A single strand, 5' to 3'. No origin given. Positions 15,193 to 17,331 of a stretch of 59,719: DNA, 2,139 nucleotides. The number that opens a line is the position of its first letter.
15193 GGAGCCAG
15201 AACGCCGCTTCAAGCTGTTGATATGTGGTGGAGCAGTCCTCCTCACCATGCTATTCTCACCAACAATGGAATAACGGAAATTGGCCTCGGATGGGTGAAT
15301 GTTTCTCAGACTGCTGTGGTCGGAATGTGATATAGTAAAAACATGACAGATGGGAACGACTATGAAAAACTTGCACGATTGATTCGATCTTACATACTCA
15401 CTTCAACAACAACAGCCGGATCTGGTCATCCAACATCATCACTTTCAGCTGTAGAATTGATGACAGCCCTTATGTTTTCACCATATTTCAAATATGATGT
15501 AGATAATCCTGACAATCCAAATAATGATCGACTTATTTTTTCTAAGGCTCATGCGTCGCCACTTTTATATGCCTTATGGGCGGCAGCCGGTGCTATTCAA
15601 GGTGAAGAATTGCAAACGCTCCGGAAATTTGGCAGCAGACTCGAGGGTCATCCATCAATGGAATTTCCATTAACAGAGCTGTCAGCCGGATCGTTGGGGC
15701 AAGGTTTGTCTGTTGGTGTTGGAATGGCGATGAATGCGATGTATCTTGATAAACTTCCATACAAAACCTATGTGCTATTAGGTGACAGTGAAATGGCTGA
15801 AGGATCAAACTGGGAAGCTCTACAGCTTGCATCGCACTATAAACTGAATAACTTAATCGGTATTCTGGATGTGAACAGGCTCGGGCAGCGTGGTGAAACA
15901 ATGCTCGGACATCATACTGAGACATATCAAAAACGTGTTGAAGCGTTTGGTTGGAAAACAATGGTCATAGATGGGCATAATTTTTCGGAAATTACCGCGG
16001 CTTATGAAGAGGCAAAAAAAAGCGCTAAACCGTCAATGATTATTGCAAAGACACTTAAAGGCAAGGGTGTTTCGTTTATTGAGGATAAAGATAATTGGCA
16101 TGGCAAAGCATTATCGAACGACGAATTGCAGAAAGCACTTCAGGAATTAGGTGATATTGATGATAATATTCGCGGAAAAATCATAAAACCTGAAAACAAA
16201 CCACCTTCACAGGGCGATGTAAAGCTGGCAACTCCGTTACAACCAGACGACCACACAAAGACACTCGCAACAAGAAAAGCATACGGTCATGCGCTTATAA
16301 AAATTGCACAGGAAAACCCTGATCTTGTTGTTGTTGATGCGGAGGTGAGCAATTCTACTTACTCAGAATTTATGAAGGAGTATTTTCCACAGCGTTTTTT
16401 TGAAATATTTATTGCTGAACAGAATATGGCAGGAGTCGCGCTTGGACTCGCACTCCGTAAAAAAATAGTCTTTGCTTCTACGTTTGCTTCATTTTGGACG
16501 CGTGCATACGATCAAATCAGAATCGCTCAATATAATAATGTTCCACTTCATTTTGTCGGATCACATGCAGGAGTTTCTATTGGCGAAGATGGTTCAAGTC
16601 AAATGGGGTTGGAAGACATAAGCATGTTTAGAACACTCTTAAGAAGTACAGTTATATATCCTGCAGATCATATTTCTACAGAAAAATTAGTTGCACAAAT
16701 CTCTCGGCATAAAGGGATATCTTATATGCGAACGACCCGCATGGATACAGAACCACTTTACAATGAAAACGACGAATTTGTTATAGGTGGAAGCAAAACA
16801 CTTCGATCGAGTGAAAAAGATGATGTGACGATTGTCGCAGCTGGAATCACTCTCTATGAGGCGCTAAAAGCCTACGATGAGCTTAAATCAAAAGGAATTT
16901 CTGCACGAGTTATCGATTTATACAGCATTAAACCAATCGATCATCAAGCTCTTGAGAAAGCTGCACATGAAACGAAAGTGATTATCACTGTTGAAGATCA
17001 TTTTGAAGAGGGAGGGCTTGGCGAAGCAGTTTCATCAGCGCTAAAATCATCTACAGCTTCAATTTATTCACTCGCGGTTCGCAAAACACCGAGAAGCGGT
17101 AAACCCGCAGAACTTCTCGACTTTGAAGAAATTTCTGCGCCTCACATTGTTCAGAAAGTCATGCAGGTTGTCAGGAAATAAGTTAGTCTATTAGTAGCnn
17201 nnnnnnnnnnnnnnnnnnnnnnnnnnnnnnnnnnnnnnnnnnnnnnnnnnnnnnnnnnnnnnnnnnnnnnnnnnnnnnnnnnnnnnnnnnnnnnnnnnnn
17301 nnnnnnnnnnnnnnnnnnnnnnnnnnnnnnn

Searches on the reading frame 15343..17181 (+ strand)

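Call 10: search_protein_families(library=pfam, proteins=[window:15343-17181:+], max_evalue=0.001)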
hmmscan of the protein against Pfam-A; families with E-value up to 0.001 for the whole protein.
window:15343-17181:+ (612 aa): 7 families
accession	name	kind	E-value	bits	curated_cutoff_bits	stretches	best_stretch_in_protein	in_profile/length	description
PF00456.26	Transketolase_N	-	7.4e-48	163.7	22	1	10-270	5-276/334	Transketolase, thiamine diphosphate binding domain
PF02779.29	Transket_pyr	-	2.4e-40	138.4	27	1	307-469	2-172/174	Transketolase, pyrimidine binding domain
PF02780.25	Transketolase_C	-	1.2e-28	100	25.9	1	485-602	2-124/124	Transketolase, C-terminal domain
PF13292.11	DXP_synthase_N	-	4.6e-12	46.2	21.2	1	5-179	16-172/274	1-deoxy-D-xylulose-5-phosphate synthase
PF17147.9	PFOR_II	-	6e-05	23.8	27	1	494-577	2-88/102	Pyruvate:ferredoxin oxidoreductase core domain II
PF22613.1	Transketolase_C_1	-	8.7e-05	23.1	27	1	488-539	6-55/113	Transketolase-like TK C-terminal domain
PF00676.26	E1_dh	-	0.00025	20.5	22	1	118-229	103-212/300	Dehydrogenase E1 component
